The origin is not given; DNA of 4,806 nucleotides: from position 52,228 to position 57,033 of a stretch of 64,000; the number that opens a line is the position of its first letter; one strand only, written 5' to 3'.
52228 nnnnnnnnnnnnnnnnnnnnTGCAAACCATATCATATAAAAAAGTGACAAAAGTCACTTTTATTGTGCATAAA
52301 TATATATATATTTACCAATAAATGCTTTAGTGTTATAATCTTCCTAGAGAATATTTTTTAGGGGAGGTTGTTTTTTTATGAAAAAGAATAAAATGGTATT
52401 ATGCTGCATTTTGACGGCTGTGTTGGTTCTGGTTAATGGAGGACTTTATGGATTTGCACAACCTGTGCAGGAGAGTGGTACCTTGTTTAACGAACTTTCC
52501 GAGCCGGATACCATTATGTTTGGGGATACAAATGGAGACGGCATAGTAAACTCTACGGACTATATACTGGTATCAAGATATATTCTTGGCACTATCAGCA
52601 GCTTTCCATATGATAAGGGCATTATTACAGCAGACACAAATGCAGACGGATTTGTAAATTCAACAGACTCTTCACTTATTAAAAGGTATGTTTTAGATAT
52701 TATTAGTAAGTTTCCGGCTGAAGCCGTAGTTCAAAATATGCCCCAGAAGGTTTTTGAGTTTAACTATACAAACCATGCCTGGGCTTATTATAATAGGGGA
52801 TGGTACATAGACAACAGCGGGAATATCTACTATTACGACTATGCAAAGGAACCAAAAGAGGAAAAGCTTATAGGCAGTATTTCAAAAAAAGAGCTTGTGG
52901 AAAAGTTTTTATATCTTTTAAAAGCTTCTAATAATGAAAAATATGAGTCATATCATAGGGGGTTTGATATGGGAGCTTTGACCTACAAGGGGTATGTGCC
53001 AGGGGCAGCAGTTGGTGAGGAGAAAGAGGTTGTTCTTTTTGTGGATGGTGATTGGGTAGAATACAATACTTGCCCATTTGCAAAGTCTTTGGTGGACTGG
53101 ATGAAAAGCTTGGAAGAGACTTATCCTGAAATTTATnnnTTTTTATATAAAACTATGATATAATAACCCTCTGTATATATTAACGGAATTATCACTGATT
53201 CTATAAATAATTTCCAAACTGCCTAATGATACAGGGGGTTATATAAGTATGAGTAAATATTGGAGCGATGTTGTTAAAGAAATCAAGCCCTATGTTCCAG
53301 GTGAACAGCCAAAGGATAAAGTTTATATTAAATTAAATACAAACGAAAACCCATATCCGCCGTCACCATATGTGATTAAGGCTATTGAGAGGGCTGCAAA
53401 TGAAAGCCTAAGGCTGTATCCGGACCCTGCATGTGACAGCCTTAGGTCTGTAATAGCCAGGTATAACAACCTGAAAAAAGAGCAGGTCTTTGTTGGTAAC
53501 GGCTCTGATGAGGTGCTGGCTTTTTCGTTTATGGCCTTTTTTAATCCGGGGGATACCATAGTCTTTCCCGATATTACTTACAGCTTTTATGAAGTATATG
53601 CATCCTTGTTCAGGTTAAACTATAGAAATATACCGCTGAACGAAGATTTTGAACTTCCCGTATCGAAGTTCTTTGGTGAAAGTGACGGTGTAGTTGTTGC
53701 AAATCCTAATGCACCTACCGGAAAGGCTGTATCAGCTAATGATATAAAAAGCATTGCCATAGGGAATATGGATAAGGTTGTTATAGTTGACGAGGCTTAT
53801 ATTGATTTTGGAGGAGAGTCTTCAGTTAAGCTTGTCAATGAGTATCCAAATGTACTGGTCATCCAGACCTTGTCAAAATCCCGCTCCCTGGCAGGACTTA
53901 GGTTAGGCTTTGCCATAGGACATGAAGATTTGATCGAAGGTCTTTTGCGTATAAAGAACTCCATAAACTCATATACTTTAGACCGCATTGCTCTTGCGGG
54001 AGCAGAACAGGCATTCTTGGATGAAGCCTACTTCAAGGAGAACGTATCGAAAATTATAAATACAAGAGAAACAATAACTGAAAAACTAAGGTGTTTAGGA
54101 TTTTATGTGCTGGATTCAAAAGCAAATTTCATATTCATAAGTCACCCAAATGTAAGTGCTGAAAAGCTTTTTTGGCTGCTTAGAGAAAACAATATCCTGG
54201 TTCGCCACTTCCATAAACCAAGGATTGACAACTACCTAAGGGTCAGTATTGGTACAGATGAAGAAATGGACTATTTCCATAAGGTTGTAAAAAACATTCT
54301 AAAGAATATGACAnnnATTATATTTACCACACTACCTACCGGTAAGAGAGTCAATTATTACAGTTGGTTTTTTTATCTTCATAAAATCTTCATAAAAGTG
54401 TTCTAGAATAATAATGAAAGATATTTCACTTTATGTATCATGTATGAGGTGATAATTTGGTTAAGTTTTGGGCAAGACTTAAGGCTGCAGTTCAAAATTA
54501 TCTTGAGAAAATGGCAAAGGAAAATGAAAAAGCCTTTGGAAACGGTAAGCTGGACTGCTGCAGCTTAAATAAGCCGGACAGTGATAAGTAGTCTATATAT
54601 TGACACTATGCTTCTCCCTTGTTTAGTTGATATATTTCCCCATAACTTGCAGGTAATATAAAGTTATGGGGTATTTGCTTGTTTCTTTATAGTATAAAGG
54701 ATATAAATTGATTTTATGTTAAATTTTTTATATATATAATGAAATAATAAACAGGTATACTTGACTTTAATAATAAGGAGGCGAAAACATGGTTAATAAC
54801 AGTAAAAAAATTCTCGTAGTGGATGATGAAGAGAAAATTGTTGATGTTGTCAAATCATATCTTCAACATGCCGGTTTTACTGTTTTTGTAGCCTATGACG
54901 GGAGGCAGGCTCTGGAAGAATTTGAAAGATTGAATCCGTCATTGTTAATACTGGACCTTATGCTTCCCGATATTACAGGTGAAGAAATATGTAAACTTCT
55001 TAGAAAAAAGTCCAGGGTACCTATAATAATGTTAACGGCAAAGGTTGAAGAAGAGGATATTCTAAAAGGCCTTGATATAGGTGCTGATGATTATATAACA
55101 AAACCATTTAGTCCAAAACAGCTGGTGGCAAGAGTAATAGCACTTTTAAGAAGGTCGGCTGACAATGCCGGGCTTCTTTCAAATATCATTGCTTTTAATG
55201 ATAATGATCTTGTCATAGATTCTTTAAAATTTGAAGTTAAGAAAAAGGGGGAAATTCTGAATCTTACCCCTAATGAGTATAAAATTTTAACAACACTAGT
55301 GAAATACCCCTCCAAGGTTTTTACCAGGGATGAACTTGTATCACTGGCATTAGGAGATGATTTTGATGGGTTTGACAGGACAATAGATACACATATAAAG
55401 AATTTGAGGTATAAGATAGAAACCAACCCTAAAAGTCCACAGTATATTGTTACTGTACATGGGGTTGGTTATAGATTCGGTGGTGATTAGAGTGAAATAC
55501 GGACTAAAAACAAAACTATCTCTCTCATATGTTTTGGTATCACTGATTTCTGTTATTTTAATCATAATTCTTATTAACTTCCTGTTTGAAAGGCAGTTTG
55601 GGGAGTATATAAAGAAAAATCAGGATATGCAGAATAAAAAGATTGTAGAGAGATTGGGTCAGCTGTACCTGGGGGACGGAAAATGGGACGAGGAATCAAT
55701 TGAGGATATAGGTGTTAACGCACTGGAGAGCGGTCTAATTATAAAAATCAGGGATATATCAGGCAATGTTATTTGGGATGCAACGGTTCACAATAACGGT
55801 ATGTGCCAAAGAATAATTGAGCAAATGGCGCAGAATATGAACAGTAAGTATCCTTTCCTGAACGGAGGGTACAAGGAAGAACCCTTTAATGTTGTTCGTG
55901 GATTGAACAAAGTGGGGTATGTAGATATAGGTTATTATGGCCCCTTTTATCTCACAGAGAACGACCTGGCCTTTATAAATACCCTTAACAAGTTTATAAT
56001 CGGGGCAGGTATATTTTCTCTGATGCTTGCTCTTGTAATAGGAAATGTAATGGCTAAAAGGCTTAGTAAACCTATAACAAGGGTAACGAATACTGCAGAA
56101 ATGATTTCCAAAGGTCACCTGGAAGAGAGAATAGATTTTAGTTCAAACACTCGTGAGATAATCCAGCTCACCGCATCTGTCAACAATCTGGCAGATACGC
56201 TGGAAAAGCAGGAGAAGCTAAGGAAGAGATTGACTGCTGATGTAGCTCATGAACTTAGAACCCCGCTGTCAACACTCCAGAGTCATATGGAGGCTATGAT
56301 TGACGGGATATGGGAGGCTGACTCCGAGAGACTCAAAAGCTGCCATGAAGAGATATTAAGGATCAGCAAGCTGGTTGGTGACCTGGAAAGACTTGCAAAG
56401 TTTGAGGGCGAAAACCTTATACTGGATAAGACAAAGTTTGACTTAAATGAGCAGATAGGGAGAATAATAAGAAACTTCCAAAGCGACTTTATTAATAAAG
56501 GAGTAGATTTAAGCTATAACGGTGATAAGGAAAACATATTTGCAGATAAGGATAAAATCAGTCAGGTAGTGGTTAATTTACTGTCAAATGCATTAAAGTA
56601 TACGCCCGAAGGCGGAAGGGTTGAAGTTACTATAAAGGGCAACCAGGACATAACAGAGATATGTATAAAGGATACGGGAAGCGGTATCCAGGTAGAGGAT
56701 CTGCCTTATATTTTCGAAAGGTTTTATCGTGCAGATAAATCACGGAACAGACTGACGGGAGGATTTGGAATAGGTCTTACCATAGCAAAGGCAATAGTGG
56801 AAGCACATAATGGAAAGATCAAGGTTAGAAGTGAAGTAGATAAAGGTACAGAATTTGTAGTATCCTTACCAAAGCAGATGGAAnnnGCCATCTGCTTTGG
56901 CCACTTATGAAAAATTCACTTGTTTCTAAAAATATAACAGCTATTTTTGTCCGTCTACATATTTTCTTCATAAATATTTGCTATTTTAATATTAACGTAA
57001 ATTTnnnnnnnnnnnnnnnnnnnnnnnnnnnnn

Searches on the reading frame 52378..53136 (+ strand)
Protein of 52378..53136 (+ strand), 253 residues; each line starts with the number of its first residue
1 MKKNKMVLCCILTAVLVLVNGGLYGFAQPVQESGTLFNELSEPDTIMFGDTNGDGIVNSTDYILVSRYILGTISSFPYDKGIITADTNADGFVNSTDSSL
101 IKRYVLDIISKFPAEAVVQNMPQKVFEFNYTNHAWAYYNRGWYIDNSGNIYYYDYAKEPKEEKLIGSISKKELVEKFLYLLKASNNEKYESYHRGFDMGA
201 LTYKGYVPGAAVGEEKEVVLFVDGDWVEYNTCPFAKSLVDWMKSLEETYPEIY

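Call 11: search_protein_families(library=ncbifam, proteins=[window:52378-53136:+])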
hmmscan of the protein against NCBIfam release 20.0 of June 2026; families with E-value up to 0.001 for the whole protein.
window:52378-53136:+ (253 aa): 1 family
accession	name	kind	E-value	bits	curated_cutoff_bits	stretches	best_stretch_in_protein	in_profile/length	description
NF049990.1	CellobisidaseCelK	equivalog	7.3e-12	44.3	1700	1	42-111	823-888/889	cellulose 1,4-beta-cellobiosidase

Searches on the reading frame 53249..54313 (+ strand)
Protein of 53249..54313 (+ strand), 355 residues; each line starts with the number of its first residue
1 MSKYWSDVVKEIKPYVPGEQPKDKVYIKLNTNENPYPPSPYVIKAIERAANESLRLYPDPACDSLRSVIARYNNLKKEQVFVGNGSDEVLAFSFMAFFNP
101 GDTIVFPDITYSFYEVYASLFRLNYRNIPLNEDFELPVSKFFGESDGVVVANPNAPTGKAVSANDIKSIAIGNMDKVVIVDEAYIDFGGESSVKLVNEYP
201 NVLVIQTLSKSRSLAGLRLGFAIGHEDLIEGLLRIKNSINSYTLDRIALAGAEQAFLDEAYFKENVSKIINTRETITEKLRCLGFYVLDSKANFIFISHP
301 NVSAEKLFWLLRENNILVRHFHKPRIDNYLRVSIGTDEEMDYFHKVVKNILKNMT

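Call 11: search_protein_families(library=ncbifam, proteins=[window:53249-54313:+])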
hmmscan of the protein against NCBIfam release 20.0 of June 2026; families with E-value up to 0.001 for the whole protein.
window:53249-54313:+ (355 aa): 59 families (the best 25 are shown)
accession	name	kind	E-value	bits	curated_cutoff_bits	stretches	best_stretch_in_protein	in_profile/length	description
TIGR01141.1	hisC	equivalog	8.9e-91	304.4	276.55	1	8-349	3-348/349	histidinol-phosphate transaminase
NF002877.0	PRK03317.1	equivalog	1.1e-63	215.2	409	1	20-353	27-369/374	histidinol-phosphate transaminase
NF002878.0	PRK03321.1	subfamily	5.9e-56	189.7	374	1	7-352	7-350/352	histidinol-phosphate transaminase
NF003496.0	PRK05166.1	equivalog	4.1e-54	183.8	540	1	27-351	39-370/373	histidinol-phosphate transaminase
NF006014.0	PRK08153.1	equivalog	3.1e-50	171.1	510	1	22-354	31-367/370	pyridoxal phosphate-dependent aminotransferase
TIGR01140.1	L_thr_O3P_dcar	equivalog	1.4e-48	165.7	290.55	1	26-345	19-328/331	threonine-phosphate decarboxylase CobD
NF006580.0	PRK09105.1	subfamily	2.7e-48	164.7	444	1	24-352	46-372/375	pyridoxal phosphate-dependent aminotransferase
NF051461.1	pyoverd_PtaA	equivalog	6.2e-45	153.5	500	1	19-347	29-356/359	pyoverdine biosynthesis transaminase PtaA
NF002726.0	PRK02610.1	equivalog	3.6e-41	141.3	391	1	9-353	9-371/374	histidinol-phosphate transaminase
NF005915.1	PRK07908.1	equivalog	1.2e-30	107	360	1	29-345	17-329/332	Rv2231c family histidinol phosphate aminotransferase CobC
NF053748.1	bifunc_CobBC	exception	8.7e-29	100.4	950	1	29-319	485-766/797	bifunctional hydrogenobyrinic acid a,c-diamide synthase/histidinol phosphate aminotransferase CobBC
NF041364.1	GntC_guanitoxin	equivalog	3.4e-26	92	415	1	63-339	40-344/356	guanitoxin biosynthesis PLP-dependent (S)-gamma-hydroxy-L-arginine cyclodehydratase GntC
NF004870.0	PRK06225.1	equivalog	4.7e-26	91.4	351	1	22-352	26-375/380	pyridoxal phosphate-dependent aminotransferase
NF006225.0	PRK08354.1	equivalog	1.1e-24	87.4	288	1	23-350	13-315/318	putative aminotransferase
NF006756.0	PRK09276.1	subfamily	1.3e-22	80.3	507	1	41-318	48-350/387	LL-diaminopimelate aminotransferase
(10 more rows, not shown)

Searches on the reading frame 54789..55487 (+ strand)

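Call 11: search_protein_families(library=ncbifam, proteins=[window:54789-55487:+])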
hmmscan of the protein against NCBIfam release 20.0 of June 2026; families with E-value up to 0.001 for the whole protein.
window:54789-55487:+ (233 aa): 100 families (the best 25 are shown)
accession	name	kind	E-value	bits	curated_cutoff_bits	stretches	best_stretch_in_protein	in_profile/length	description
NF040689.1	MtrAB_MtrA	equivalog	1.1e-65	221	300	1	8-230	1-218/219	MtrAB system response regulator MtrA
NF040534.1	resp_reg_YycF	equivalog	2.9e-63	213.2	340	1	6-229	1-226/231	response regulator YycF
NF007982.1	PRK10710.1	equivalog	5.6e-62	209.4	380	1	4-231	6-228/235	envelope stress response regulator BaeR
TIGR02154.1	PhoB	equivalog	3.6e-61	206.3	296.2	1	5-230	2-225/226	phosphate regulon transcriptional regulator PhoB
NF045944.1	ResRegRpaBCyano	equivalog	1.1e-60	204.9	330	1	9-230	1-227/229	response regulator transcription factor RpaB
NF007005.1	PRK09468.1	equivalog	1.8e-60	204.3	331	1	4-230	2-231/237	osmolarity response regulator transcription factor OmpR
NF008296.0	PRK11083.1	equivalog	1.3e-59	201.4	273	1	5-230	3-225/228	two-component system response regulator CreB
NF033117.2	vanR_ACDEGLN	exception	7.5e-59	199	350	1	8-229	1-224/226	VanR-ABDEGLN family response regulator transcription factor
NF012227.0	AdeR_RR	equivalog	2.4e-56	190.9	340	1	4-230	10-236/239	efflux system response regulator transcription factor AdeR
NF053854.1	RespRegPhoBBctds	equivalog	1.6e-53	181.4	270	1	8-230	1-224/225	two-component system response regulator PhoB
NF041733.1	resp_reg_CseB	equivalog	2.4e-51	174.3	350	1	7-230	2-226/228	two-component system response regulator CseB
NF033120.0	vanR_FM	exception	4.4e-50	170.5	460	1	7-232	5-231/231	vancomycin resistance response regulator transcription factor, VanR-F/VanR-M family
NF000401.1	vanR-A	exception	3.2e-49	167.4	500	1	5-229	2-228/231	vancomycin resistance response regulator transcription factor VanR-A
NF041209.1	resp_regPieR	equivalog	2e-48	165.1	450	1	7-230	2-227/231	two component system response regulator PieR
NF000404.1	vanR-D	exception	1.5e-47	162.1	500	1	6-229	3-229/232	vancomycin resistance response regulator transcription factor VanR-D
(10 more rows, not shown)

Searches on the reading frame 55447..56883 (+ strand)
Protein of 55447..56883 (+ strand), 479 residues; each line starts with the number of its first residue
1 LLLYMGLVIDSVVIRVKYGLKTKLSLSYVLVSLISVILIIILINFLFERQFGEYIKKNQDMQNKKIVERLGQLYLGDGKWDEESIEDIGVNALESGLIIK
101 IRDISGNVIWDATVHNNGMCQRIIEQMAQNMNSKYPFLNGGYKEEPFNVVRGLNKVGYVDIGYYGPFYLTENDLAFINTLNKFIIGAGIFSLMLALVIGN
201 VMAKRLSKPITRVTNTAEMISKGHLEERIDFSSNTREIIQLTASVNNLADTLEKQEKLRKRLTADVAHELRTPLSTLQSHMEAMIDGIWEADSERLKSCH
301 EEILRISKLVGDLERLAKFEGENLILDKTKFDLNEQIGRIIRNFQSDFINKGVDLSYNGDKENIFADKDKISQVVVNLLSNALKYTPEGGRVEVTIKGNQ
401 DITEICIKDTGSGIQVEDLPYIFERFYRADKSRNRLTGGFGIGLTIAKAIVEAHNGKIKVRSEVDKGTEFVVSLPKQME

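Call 11: search_protein_families(library=ncbifam, proteins=[window:55447-56883:+])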
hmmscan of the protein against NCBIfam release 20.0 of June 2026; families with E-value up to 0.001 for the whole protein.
window:55447-56883:+ (479 aa): 89 families (the best 25 are shown)
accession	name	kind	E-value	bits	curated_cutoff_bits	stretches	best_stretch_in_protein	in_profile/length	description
NF012163.2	BaeS_SmeS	equivalog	4.4e-74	250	500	1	17-473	2-455/457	sensor histidine kinase efflux regulator BaeS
NF007837.0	PRK10549.1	equivalog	2.9e-72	243.9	603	2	190-477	172-459/466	envelope stress sensor histidine kinase BaeS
NF033092.0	HK_WalK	equivalog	1.6e-70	238.4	725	2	253-475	366-593/594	cell wall metabolism sensor histidine kinase WalK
TIGR01386.1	cztS_silS_copS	subfamily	2.3e-66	224.7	292.55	1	25-475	3-457/457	heavy metal sensor histidine kinase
NF046044.1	PnpS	equivalog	4.5e-64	216.9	400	1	253-475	164-390/390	two-component system histidine kinase PnpS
NF012226.0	AdeS_HK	equivalog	4.3e-58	197.2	500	1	183-475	61-352/353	two-component sensor histidine kinase AdeS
NF007345.0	PRK09835.1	subfamily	5.7e-58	196.6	423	1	174-477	177-481/482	Cu(+)/Ag(+) sensor histidine kinase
NF040691.1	MtrAB_MtrB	equivalog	3.5e-57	194.6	450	1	120-477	126-493/507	MtrAB system histidine kinase MtrB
TIGR02966.1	phoR_proteo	equivalog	2e-56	191.4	334.2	1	251-473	106-332/333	phosphate regulon sensor histidine kinase PhoR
NF041735.1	hist_kin_RppB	equivalog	1.5e-52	178.8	400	1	260-475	217-438/438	two-component system sensor histidine kinase RppB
NF041210.1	his_kin_PieS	equivalog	1.6e-49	169.2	850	1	176-476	161-470/474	two component system sensor histidine kinase PieS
NF047874.1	MASE3_PAS_HK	subfamily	5.9e-49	167.4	560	1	248-477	387-626/655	MASE3 domain-containing sensor histidine kinase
NF045903.1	CuHisKinLciSLeg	equivalog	2e-47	162.3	700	1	180-474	61-356/357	copper-responsive two-component system sensor histidine kinase LciS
NF033093.1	HK_VicK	exception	3.9e-46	157.6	680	1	224-477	172-436/448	cell wall metabolism sensor histidine kinase VicK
NF007007.0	PRK09470.1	equivalog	2e-45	155.5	486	1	31-476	21-459/463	envelope stress sensor histidine kinase CpxA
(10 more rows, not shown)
